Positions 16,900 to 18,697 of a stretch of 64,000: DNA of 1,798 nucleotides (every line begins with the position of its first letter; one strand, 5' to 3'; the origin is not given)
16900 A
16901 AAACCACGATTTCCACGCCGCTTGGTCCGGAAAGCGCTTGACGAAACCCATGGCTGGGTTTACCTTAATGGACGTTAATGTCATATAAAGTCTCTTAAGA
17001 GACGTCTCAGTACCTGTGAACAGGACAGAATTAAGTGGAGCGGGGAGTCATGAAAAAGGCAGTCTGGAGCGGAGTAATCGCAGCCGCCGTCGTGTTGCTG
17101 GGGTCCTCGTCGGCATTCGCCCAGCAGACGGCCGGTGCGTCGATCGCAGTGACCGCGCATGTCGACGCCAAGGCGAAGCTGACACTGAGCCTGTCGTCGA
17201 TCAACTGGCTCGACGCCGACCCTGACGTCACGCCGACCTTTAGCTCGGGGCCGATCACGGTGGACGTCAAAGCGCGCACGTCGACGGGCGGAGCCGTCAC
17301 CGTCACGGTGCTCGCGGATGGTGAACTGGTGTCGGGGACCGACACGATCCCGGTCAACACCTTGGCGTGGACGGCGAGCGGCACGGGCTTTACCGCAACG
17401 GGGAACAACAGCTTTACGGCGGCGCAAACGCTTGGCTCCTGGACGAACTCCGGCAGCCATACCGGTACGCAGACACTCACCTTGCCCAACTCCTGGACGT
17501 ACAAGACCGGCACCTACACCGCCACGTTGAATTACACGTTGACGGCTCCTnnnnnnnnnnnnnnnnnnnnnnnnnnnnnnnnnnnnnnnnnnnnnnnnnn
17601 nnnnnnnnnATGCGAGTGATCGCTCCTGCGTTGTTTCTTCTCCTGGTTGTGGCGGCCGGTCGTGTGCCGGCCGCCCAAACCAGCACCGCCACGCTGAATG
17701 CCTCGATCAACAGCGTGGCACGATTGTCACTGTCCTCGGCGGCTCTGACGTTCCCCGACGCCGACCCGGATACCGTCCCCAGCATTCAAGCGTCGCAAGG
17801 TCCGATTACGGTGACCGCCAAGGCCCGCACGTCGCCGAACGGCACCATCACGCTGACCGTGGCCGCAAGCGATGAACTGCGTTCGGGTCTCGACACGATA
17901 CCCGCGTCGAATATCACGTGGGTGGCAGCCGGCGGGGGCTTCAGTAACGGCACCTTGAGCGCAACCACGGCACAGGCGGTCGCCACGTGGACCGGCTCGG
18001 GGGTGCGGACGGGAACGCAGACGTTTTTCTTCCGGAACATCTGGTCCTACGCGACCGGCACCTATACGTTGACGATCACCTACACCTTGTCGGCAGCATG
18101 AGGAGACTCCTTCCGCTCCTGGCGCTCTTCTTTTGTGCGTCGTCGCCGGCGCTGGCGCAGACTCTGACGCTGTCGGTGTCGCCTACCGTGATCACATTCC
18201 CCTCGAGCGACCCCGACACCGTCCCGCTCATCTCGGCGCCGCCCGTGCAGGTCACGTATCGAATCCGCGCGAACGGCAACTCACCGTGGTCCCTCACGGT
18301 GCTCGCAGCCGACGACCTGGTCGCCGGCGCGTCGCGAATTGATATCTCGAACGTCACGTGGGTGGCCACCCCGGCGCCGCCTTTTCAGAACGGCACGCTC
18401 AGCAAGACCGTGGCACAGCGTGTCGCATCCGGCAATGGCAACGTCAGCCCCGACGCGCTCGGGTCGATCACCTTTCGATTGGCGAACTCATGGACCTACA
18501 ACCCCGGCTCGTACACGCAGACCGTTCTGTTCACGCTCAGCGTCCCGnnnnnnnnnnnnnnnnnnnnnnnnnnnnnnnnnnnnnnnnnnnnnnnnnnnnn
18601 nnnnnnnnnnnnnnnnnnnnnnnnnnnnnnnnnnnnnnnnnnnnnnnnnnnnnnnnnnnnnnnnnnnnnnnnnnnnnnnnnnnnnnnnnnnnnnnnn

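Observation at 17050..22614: Candidate non-canonical chaperone-usher-type surface-fibre locus: four Cys-free paralogous subunits, a PapD-like chaperone and a SPOR-tailed OM barrel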

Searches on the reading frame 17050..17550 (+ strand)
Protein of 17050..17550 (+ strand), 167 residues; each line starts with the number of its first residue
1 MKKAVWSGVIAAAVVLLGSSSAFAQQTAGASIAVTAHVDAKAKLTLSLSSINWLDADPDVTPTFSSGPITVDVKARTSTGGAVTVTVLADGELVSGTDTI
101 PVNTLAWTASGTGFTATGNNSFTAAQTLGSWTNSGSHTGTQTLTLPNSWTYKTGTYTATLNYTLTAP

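Call 3: search_protein_families(library=pfam, max_evalue=1, proteins=[window:17050-17550:+])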
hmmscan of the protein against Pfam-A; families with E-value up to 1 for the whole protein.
seq(167 aa): 2 families
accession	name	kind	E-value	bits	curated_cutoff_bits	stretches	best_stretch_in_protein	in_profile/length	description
PF06832.18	BiPBP_C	-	0.095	13.1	26.8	0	62-115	27-74/90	Penicillin-Binding Protein C-terminus Family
PF16841.11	CBM60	-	0.17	12.8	28.2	1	70-108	1-36/91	Ca-dependent carbohydrate-binding module xylan-binding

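Call 4: search_protein_families(library=ncbifam, max_evalue=1, proteins=[window:17050-17550:+])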
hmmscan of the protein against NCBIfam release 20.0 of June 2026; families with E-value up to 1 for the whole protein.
seq(167 aa): 2 families
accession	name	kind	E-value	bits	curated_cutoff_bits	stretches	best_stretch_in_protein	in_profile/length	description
NF011218.0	PRK14625.1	equivalog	0.12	12.7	151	0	76-95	32-51/109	hypothetical protein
NF033636.1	acid_shock_Asr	equivalog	0.36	11.6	50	1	2-43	2-42/119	acid resistance repetitive basic protein Asr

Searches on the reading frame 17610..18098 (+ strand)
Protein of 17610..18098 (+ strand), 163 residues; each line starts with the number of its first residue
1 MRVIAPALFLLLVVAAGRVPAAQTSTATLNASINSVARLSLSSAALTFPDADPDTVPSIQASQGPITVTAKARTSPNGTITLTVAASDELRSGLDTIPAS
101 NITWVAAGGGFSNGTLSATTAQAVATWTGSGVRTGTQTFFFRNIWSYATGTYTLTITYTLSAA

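Call 3: search_protein_families(library=pfam, max_evalue=1, proteins=[window:17610-18098:+])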
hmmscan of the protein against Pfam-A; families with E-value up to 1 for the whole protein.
seq(163 aa): 0 families

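Call 4: search_protein_families(library=ncbifam, max_evalue=1, proteins=[window:17610-18098:+])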
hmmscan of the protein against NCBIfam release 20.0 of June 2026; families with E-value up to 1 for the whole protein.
seq(163 aa): 2 families
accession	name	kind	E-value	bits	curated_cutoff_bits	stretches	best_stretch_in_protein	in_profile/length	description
NF007141.0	PRK09585.1-5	equivalog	0.013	14.4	352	1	74-123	262-311/370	anhydro-N-acetylmuramic acid kinase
NF007508.0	PRK10106.1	equivalog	0.87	9.5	87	1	1-35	1-35/72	multiple antibiotic resistance protein MarB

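Call 6: find_homologous_proteins(query=window:17610-18098:+)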
Query seq(163 aa) (163 aa): 470 proteins with E <= 0.001 among 1725 candidates; the best 120 are listed.
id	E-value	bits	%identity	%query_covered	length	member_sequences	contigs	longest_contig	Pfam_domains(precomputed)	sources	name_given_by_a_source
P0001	8.9e-86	303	93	100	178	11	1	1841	-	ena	-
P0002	9.1e-86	303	91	91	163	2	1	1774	-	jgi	jgi:hypothetical protein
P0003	1.7e-84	299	91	91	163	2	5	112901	-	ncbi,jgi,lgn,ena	jgi:hypothetical protein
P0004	7.2e-84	297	89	91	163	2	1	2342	-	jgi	-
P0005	1.1e-83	296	89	91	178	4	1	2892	-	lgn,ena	-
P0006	2.0e-83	296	90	100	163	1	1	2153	-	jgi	jgi:hypothetical protein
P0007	5.9e-83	294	88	100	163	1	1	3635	-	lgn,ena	-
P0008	6.5e-83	294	88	91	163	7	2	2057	-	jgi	jgi:hypothetical protein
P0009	1.1e-82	293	89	91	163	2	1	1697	-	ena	-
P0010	3.9e-82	291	87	91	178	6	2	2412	-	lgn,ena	-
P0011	3.0e-81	289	88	91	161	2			-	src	-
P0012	3.5e-81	288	90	91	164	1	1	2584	-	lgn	-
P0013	1.7e-80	286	87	91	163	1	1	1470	-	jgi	-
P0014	7.6e-78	277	89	84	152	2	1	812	-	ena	-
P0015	1.4e-76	273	89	83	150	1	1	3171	-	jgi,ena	-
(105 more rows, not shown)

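Call 14: search_solved_structures(query=A3, max_evalue=10, show_alignments=2)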
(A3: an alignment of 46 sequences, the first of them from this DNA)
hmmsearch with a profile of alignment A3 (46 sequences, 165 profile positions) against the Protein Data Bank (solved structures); distinct sequences matched with E-value up to 10: 5.
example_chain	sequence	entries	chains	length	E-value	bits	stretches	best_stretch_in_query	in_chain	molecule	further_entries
1eok_A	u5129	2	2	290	0.29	14.1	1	92-150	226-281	ENDO-BETA-N-ACETYLGLUCOSAMINIDASE F3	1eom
4ink_A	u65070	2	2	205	0.34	13.9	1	91-133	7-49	Serine protease SplD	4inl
7kmd_T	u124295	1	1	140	0.53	13.3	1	75-150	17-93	Envelope glycoprotein gp41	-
6efi_A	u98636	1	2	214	0.57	13.2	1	22-60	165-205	KxYKxGKxW signal domain protein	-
6sf7_A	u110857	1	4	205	0.94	12.5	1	96-134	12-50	Serine protease SplF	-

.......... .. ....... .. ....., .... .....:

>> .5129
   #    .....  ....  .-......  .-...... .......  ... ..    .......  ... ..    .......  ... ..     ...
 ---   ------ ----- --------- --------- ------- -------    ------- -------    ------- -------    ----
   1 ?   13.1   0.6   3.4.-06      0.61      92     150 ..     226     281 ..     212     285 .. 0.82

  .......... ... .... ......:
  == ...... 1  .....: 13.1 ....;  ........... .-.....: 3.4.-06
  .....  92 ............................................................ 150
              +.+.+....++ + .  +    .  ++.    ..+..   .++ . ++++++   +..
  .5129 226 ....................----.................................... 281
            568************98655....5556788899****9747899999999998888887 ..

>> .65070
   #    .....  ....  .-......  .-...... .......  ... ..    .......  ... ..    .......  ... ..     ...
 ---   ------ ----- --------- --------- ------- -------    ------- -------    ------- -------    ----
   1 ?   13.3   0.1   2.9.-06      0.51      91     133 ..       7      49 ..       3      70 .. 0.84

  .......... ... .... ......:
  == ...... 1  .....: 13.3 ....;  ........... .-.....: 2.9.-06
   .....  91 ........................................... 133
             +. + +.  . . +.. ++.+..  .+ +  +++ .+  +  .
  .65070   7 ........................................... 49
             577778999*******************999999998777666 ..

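Call 31: predict_structure(alignment_id=A4)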
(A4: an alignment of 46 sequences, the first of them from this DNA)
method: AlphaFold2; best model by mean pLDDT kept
length: 142 residues; sequences in the alignment: 46
mean_pLDDT: 88.9   pTM: 0.79
mean pLDDT of the five models: 88.9, 84.6, 78.1, 74.3, 65.7
residues with pLDDT >= 90: 105; 70-90: 23; 50-70: 8; < 50: 6
segments of 3 or more residues with pLDDT < 50: none
pLDDT, mean of each block of 10 residues (from residue 1): 51 71 86 93 94 90 95 95 97 97 95 96 91 93 84
secondary structure, 60 per line:
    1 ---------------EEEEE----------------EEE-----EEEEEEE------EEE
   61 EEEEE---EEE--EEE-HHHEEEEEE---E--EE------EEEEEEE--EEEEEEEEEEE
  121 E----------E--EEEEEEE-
elements in order: E16-20 E37-39 E45-51 E58-65 E69-71 E74-76 E81-86 E101-107 E110-121 E135-141

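Call 34: fold_search(model_id=the predicted structure, library=pdb)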
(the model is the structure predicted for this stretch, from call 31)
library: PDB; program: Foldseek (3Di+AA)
matches with E <= 10: 1168; with E <= 0.001: 4
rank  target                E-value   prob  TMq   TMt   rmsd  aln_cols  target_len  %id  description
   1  4y2l_F                1.9e-04  1.00  0.46  0.44  11.2       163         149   15  Structure of CFA/I pili major subunit CfaB trimer (released 2016-08-10)
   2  4y2l_A                2.9e-04  1.00  0.49  0.48  11.5       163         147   14  Structure of CFA/I pili major subunit CfaB trimer (released 2016-08-10)
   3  4y2l_D                3.2e-04  1.00  0.51  0.49  11.3       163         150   13  Structure of CFA/I pili major subunit CfaB trimer (released 2016-08-10)
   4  4y2l_B                3.2e-04  1.00  0.47  0.46  11.1       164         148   14  Structure of CFA/I pili major subunit CfaB trimer (released 2016-08-10)
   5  2wmp_B                1.6e-03  1.00  0.42  0.47   7.4       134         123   13  Structure of the E. coli chaperone PapD in complex with the pilin domain of the PapGII adhesin (released 2010-08-25)
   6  4y2n_C                1.9e-03  1.00  0.50  0.49  11.3       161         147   14  Structure of CFA/I pili major subunit CfaB trimer (released 2016-08-10)
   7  3me0_B                4.1e-03  0.99  0.40  0.44   7.8       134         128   10  Structure of the E. coli chaperone PAPD in complex with the pilin domain of the PapGII adhesin (released 2011-04-27)
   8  6bnt_A                4.1e-03  0.85  0.28  0.18  14.5       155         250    8  Crystal structure of AP2 mu1 adaptin C-terminal domain with IRS-1 peptide (released 2018-11-21)
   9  5l7u_A                4.8e-03  1.00  0.46  0.14  14.8       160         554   19  Crystal structure of BvGH123 with bound GalNAc (released 2017-03-22)
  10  9fy9_F                5.0e-03  1.00  0.45  0.46   7.3       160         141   14  Cryo-EM structure of the type 1 chaperone-usher pilus FimD-tip complex (FimDHGFC) - Conformer 1 (released 2025-06-04)
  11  3bwu_F                5.9e-03  0.99  0.40  0.43   7.9       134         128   10  Crystal structure of the ternary complex of FimD (N-Terminal Domain, FimDN) with FimC and the N-terminally truncated p (released 2008-03-04)
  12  1bw8_A                5.9e-03  0.94  0.29  0.20   8.3       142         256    7  MU2 ADAPTIN SUBUNIT (AP50) OF AP2 ADAPTOR (SECOND DOMAIN), COMPLEXED WITH EGFR INTERNALIZATION PEPTIDE FYRALM (released 1998-11-25)
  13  5iqo_A                6.2e-03  0.99  0.40  0.42   7.2       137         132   12  Crystal structure of the E. coli type 1 pilus subunit FimG (engineered variant with substitutions Q134E and S138E; N-t (released 2016-07-06)
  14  7szo_H                6.9e-03  0.99  0.41  0.25   6.3       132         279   16  Structure of a bacterial fimbrial tip containing FocH (released 2021-12-29)
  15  5iqm_A                6.9e-03  0.99  0.41  0.43   7.2       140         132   10  Crystal structure of the E. coli type 1 pilus subunit FimG (engineered variant with substitution Q134E; N-terminal Fim (released 2016-07-06)
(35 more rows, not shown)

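Call 44: search_protein_families(library=pfam, alignment_id=A3, max_evalue=10)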
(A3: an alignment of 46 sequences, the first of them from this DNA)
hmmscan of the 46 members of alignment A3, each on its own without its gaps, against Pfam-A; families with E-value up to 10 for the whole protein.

A. member 1, seq(163 aa): 0 families

B. families by the number of members that match (of 46 scanned): 17 families
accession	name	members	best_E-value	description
PF23619.1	Ig_VWA7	9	0.011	VWA7 Ig-like domain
PF17957.7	Big_7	8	0.14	Bacterial Ig domain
PF05936.17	T6SS_VasE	4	0.021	Bacterial Type VI secretion, VC_A0110, EvfL, ImpJ, VasE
PF13305.11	TetR_C_33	2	0.028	Tetracyclin repressor-like, C-terminal domain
PF21568.3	AIMA-like_N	2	0.035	1,3-alpha-isomaltosidase-like, N-terminal domain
PF05703.16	Auxin_canalis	2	0.053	Auxin canalisation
PF17963.7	Big_9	2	6.1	Bacterial Ig domain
PF06832.18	BiPBP_C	1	0.095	Penicillin-Binding Protein C-terminus Family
PF15452.11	NYAP_C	1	0.12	Neuronal tyrosine-phosphorylated phosphoinositide-3-kinase adapter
PF17801.7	Melibiase_C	1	0.14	Alpha galactosidase C-terminal beta sandwich domain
PF10541.14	KASH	1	0.15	Nuclear envelope localisation domain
PF16841.11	CBM60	1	0.17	Ca-dependent carbohydrate-binding module xylan-binding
PF16981.10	Chi-conotoxin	1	0.17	chi-Conotoxin or t superfamily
PF18565.7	Glyco_hydro2_C5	1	0.18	Glycoside hydrolase family 2 C-terminal domain 5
PF13927.12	Ig_3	1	0.34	Immunoglobulin domain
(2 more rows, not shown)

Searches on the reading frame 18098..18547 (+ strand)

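Call 3: search_protein_families(library=pfam, max_evalue=1, proteins=[window:18098-18547:+])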
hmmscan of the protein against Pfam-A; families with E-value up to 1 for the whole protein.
seq(150 aa): 0 families

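Call 4: search_protein_families(library=ncbifam, max_evalue=1, proteins=[window:18098-18547:+])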
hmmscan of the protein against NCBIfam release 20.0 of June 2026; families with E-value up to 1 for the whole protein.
seq(150 aa): 2 families
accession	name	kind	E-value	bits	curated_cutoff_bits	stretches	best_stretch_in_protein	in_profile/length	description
TIGR02052.1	MerP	equivalog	0.068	13.7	92.55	1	1-28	1-30/92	mercury resistance system periplasmic binding protein MerP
NF008637.1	PRK11627.1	equivalog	0.29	10.7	242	1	4-41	6-40/192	hypothetical protein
